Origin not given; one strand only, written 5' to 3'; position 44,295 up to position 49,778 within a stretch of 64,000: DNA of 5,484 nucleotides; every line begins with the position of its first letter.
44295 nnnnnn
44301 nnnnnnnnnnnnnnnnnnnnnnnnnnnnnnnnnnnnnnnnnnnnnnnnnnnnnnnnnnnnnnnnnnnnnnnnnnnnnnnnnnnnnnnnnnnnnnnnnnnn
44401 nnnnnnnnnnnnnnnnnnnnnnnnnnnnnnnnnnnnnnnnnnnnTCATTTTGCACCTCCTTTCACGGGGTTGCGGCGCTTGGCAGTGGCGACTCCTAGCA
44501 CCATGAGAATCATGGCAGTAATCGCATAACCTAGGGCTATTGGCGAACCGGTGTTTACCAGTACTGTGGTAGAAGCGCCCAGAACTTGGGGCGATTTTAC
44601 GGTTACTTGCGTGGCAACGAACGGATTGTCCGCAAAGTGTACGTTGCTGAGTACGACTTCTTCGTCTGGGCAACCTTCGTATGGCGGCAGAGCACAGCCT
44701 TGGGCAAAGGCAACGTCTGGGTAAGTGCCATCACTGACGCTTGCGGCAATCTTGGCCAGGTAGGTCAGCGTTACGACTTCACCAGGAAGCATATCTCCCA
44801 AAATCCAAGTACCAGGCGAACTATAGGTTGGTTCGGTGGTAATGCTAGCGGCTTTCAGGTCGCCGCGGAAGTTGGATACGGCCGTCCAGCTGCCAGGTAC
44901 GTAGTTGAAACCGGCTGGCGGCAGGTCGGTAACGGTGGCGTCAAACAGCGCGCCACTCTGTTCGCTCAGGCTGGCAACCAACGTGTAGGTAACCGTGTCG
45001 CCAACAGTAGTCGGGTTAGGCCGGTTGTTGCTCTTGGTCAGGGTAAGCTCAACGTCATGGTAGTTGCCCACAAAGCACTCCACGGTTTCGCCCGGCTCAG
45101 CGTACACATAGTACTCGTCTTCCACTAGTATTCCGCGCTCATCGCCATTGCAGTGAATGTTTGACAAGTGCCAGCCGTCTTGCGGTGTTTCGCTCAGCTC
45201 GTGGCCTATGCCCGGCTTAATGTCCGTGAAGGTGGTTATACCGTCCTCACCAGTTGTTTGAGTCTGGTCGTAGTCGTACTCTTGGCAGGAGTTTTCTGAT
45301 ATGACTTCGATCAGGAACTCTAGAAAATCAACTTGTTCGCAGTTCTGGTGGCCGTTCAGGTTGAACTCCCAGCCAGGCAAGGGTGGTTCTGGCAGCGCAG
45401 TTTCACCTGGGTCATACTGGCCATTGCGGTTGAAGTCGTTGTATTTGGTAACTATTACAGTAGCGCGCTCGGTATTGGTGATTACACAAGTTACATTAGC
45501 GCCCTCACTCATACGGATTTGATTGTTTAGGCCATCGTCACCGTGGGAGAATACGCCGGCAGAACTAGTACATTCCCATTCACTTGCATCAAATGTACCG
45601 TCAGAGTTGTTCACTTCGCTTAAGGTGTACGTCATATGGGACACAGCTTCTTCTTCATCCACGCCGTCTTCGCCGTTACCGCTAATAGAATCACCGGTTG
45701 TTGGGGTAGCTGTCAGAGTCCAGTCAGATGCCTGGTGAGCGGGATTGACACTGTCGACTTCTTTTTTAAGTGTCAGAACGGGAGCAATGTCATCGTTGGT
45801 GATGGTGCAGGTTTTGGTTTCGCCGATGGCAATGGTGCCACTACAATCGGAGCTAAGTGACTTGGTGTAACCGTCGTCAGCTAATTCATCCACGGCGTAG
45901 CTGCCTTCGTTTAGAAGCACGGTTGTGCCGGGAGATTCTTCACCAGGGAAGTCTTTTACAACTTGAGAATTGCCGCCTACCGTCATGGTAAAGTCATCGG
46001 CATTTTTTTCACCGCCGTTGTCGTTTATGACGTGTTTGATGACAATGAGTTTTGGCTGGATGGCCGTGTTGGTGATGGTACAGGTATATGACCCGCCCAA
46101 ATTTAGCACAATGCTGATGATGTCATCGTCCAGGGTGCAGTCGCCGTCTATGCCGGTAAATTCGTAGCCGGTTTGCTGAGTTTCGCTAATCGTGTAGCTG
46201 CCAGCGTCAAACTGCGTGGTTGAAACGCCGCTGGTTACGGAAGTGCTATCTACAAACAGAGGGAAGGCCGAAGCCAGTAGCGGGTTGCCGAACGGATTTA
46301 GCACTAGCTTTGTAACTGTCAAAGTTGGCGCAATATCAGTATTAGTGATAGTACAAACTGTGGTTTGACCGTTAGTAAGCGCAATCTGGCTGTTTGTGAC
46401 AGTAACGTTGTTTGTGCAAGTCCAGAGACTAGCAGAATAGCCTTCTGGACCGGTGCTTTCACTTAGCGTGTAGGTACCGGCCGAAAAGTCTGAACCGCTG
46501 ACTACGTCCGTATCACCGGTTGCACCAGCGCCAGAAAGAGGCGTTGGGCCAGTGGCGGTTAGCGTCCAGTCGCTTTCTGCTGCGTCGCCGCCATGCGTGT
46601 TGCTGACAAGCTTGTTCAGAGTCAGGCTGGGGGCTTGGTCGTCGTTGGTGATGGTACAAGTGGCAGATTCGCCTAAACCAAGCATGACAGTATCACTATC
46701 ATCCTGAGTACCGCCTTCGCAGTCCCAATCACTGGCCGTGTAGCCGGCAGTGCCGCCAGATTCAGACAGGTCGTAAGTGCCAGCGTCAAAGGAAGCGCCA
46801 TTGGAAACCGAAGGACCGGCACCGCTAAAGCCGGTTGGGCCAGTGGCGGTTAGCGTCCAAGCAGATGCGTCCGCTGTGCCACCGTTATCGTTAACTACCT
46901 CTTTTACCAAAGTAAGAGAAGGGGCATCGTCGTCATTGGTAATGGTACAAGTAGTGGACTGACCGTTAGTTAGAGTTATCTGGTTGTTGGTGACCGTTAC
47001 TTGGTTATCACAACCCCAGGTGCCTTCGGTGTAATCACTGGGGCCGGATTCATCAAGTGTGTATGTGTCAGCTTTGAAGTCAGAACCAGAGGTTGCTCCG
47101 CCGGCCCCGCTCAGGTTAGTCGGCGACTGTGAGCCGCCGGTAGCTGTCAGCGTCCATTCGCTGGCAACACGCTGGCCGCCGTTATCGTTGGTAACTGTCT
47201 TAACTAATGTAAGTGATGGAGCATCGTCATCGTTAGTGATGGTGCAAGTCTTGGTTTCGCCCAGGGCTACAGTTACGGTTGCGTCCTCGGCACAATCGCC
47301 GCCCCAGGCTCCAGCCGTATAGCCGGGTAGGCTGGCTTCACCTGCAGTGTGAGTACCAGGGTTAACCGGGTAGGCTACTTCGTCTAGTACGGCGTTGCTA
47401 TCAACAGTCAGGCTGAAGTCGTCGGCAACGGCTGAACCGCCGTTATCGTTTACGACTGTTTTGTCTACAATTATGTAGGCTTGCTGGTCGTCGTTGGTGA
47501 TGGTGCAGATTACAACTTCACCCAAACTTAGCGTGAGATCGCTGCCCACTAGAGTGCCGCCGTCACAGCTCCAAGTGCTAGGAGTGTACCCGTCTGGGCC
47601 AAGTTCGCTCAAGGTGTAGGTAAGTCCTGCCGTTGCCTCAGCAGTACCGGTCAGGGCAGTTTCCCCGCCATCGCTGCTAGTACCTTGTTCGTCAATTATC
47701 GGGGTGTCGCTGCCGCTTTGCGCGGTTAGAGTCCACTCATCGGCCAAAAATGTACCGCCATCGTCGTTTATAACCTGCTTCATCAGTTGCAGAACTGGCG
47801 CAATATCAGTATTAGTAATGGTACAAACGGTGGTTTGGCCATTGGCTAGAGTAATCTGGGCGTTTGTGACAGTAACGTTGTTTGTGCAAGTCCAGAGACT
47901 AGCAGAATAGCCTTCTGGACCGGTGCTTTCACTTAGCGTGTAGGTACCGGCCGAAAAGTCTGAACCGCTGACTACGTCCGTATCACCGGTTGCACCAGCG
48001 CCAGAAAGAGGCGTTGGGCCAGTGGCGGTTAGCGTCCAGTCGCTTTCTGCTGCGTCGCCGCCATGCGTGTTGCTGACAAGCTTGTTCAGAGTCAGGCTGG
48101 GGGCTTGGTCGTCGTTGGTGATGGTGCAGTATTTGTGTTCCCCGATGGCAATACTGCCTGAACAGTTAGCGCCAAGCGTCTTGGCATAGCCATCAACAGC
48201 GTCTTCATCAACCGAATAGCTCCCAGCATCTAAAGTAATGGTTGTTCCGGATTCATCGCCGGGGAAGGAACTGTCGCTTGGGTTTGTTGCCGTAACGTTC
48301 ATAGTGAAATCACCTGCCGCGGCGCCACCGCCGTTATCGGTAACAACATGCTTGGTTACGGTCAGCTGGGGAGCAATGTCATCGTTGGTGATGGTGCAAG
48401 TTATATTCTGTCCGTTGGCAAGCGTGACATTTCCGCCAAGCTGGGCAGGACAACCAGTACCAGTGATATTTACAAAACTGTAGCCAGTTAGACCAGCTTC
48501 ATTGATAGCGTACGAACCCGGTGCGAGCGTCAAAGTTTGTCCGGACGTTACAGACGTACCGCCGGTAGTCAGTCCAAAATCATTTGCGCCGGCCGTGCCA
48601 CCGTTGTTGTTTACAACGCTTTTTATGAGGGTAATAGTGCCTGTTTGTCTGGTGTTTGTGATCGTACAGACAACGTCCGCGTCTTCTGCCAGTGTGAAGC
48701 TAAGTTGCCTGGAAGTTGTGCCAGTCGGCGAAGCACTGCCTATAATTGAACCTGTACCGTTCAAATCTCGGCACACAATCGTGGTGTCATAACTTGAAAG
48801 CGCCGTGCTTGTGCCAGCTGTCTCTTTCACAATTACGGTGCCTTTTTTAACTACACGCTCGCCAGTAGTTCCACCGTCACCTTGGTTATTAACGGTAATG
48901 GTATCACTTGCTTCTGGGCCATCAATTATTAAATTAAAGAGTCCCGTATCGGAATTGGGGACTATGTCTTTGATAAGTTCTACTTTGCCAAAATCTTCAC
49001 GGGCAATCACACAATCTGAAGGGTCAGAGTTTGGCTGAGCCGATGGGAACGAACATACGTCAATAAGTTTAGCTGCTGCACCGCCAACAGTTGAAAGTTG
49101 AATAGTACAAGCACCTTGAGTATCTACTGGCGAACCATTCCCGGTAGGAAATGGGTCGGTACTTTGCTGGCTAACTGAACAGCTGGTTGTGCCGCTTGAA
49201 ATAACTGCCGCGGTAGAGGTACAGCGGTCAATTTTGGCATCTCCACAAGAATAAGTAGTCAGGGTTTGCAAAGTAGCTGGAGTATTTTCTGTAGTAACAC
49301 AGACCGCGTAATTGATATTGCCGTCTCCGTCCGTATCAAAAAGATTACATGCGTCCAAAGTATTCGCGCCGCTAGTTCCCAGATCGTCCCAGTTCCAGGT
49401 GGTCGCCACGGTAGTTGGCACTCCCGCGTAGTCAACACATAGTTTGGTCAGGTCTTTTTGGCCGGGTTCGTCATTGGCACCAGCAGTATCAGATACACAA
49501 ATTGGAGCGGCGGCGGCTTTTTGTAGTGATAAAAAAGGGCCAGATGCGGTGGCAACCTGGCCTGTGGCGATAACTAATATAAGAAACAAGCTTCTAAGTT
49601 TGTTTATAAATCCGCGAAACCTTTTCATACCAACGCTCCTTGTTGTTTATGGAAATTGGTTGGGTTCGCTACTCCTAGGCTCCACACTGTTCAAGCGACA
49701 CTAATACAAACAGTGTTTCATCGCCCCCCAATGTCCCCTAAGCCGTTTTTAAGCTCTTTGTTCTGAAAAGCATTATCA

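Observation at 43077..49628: Sortase, a 1727-aa 12-repeat LVNTG adhesin and a translationally coupled Ig-like partner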

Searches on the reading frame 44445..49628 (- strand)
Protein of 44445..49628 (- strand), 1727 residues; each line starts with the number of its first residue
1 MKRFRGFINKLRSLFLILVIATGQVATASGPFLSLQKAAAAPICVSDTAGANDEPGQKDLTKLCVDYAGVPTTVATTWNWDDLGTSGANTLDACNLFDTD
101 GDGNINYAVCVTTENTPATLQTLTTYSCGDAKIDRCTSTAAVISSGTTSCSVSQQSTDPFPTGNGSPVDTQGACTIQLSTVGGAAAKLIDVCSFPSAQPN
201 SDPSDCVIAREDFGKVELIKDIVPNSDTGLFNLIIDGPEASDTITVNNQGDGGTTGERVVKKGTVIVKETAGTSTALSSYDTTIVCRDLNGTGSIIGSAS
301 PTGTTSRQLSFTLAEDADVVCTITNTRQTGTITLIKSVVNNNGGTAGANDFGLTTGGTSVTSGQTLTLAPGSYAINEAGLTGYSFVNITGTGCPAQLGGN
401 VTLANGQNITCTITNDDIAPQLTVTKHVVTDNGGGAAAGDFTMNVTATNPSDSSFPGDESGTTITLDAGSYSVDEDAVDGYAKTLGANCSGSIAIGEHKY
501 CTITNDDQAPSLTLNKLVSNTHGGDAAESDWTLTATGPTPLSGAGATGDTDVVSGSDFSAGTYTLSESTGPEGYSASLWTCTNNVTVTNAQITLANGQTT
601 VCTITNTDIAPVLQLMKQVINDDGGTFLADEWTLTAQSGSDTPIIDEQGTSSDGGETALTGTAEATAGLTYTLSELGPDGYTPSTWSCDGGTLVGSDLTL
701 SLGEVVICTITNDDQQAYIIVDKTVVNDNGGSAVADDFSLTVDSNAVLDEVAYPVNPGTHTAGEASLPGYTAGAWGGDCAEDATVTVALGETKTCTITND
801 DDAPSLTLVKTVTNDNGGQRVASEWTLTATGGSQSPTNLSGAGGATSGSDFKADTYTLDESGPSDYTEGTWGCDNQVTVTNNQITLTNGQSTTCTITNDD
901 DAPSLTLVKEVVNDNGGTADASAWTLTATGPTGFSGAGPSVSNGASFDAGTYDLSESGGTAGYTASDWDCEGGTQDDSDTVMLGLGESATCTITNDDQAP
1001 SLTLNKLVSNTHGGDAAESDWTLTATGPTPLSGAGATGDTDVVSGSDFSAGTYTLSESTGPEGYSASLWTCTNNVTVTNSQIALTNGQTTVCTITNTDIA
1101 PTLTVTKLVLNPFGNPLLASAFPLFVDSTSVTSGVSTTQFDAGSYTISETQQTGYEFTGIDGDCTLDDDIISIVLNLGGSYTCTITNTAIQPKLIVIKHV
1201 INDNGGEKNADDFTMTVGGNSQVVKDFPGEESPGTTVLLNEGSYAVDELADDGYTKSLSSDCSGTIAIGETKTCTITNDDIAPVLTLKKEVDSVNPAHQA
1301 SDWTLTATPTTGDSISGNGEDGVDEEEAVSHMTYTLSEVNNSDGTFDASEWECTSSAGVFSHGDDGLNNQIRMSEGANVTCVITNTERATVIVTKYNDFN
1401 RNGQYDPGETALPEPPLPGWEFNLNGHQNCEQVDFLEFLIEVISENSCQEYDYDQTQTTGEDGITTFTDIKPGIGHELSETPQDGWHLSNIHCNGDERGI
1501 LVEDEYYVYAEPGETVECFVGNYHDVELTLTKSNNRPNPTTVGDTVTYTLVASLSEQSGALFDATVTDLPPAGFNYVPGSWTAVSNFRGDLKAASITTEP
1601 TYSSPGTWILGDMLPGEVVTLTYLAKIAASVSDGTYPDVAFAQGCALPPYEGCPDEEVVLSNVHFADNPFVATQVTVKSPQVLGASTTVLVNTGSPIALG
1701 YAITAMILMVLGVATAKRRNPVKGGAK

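Call 3: search_protein_families(library=pfam, proteins=[window:44445-49628:-], max_evalue=0.01)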
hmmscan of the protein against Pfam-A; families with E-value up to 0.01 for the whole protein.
window:44445-49628:- (1727 aa): 7 families
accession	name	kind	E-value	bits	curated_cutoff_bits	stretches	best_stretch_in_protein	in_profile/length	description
PF19403.5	SpaA_2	-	3.9e-163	531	25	11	900-993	1-96/96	Prealbumin-like fold domain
PF24514.1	SpaA_4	-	8.6e-11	43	27.3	1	226-327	9-107/107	Prealbumin-like fold domain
PF17802.7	SpaA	-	1.6e-10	41.5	23.1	0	545-591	36-80/91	Prealbumin-like fold domain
PF20674.3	SpaA_3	-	1.8e-06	28.4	24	1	255-327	50-121/121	Prealbumin-like fold domain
PF05738.19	Cna_B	-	4.9e-05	24.1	22.3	0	470-490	62-78/87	Cna protein B-type domain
PF07057.17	TraI_C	-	0.0037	17.6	27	0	587-642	33-88/154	DNA helicase TraI, C-terminal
PF18788.6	DarA_N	-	0.0054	17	27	0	580-611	42-73/122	Defence against restriction A N-terminal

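Call 4: search_protein_families(library=ncbifam, proteins=[window:44445-49628:-], max_evalue=0.01)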
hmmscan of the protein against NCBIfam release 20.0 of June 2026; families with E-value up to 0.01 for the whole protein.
window:44445-49628:- (1727 aa): 2 families
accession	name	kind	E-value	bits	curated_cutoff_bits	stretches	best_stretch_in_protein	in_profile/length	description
NF041941.1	lipo_FMN_PplA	exception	2.6e-07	30.1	325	0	1033-1086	43-96/302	extracellular electron transfer flavoprotein PplA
TIGR01451.2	B_ant_repeat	repeat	1.6e-06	28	24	1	1532-1583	1-50/53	DUF11 type repeat protein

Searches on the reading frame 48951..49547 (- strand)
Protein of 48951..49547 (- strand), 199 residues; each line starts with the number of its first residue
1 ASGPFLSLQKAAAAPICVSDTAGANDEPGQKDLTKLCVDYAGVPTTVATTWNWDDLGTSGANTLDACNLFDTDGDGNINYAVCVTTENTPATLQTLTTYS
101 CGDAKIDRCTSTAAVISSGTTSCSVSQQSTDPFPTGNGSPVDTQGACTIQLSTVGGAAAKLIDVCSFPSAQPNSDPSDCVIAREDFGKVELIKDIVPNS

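Call 39: search_solved_structures(query=A3, max_evalue=1)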
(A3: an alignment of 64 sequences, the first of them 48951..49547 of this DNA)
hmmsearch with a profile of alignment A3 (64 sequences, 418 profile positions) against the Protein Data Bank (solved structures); distinct sequences matched with E-value up to 1: 1.
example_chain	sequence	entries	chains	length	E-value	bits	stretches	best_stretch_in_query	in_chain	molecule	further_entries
6fwv_A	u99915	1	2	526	0.036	16.6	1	247-368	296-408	Collagen Adhesion protein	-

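Call 44: predict_structure(alignment_id=A3)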
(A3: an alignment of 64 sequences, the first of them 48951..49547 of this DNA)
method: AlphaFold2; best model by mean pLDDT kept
length: 199 residues; sequences in the alignment: 64
mean_pLDDT: 88.7   pTM: 0.83
mean pLDDT of the five models: 88.7, 88.6, 88.4, 86.5, 83.5
residues with pLDDT >= 90: 133; 70-90: 45; 50-70: 21; < 50: 0
segments of 3 or more residues with pLDDT < 50: none
pLDDT, mean of each block of 10 residues (from residue 1): 61 85 80 93 96 94 95 96 97 98 92 90 97 84 97 96 91 90 65 75
secondary structure, 60 per line:
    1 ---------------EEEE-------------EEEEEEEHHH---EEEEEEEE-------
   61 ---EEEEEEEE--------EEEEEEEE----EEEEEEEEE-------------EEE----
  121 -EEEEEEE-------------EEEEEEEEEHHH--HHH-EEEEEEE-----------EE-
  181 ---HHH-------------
elements in order: E16-19 E33-39 E46-53 E64-71 E80-87 E92-100 E114-116 E122-128 E142-150 E160-166

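Call 47: fold_search(model_id=the predicted structure, library=pdb)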
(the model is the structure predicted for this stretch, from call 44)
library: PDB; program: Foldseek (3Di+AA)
matches with E <= 10: 355; with E <= 0.001: 0
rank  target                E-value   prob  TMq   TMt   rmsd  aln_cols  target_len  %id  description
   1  2ivf_C                7.9e-02  0.72  0.36  0.34   6.7       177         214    8  Ethylbenzene dehydrogenase from Aromatoleum aromaticum (released 2006-09-14)
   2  9d72_H                1.4e-01  0.06  0.14  0.14  22.2       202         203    9  CryoEM structure of anti-MHC-I Fab M1/42 complex with H2-Dd (released 2026-02-04)
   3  7nwo                  2.5e-01  0.47  0.31  0.32   6.7       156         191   11  A carbohydrate binding module family 9 (CBM9) from Caldicellulosiruptor kristjanssonii in complex with glucose (released 2021-07-07)
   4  7nwn                  2.8e-01  0.35  0.29  0.29   7.1       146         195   11  A carbohydrate binding module family 9 (CBM9) from Caldicellulsiruptor kristjanssonii (released 2021-07-07)
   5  9qc7_B                3.1e-01  0.06  0.19  0.06  14.8       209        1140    6  BoNT-NTNH complex from Clostridium botulinum Serotype B1 (released 2025-09-10)
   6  2yro_MODEL_1_A        3.3e-01  0.08  0.18  0.21  19.0       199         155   12  Solution structure of the C-terminal Gal-bind lectin protein from Human Galectin-8 (released 2008-02-12)
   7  4yr6_A                3.3e-01  0.04  0.15  0.14  25.2       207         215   10  Fab fragment of 5G6 in complex with epitope peptide (released 2016-03-09)
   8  1i82_A                4.5e-01  0.35  0.35  0.36   8.2       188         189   11  FAMILY 9 CARBOHYDRATE-BINDING MODULE FROM THERMOTOGA MARITIMA XYLANASE 10A WITH CELLOBIOSE (released 2001-06-13)
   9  6hjx_A                5.9e-01  0.04  0.13  0.09  14.8       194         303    7  X-ray structure of a pentameric ligand gated ion channel from Erwinia chrysanthemi (ELIC) 7'C pore mutant (L238C) in c (released 2019-10-09)
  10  2eal_A                5.9e-01  0.03  0.12  0.16  15.6       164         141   14  Crystal structure of human galectin-9 N-terminal CRD in complex with Forssman pentasaccharide (released 2007-09-25)
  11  2eak_B                5.9e-01  0.02  0.11  0.13  15.5       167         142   14  Crystal structure of human galectin-9 N-terminal CRD in complex with lactose (released 2007-09-25)
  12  7b04_C                6.3e-01  0.33  0.40  0.30   6.7       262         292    6  Structure of Nitrite oxidoreductase (Nxr) from the anammox bacterium Kuenenia stuttgartiensis. (released 2021-07-14)
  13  5ly8                  6.3e-01  0.11  0.23  0.21  14.6       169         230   11  Structure of the CBM2 module of Lactobacillus casei BL23 phage J-1 evolved Dit. (released 2017-03-22)
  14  7ra7_H                7.4e-01  0.02  0.12  0.11  19.7       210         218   12  Crystal structure of rabbit anti-HIV Fab 11A (released 2022-07-06)
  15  1g43                  8.2e-01  0.03  0.15  0.16  15.6       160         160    8  CRYSTAL STRUCTURE OF A FAMILY IIIA CBD FROM CLOSTRIDIUM CELLULOLYTICUM (released 2000-12-01)
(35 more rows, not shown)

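Call 49: search_protein_families(library=pfam, proteins=[window:48951-49547:-], max_evalue=1)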
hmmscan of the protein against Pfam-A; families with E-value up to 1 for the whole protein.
window:48951-49547:- (199 aa): 2 families
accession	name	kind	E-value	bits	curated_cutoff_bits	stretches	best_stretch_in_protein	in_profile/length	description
PF00036.39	EF-hand_1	-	0.019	14.9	25.4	1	65-80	4-19/29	EF hand domain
PF13405.12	EF-hand_6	-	0.14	12.4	25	1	65-80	4-19/30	EF-hand domain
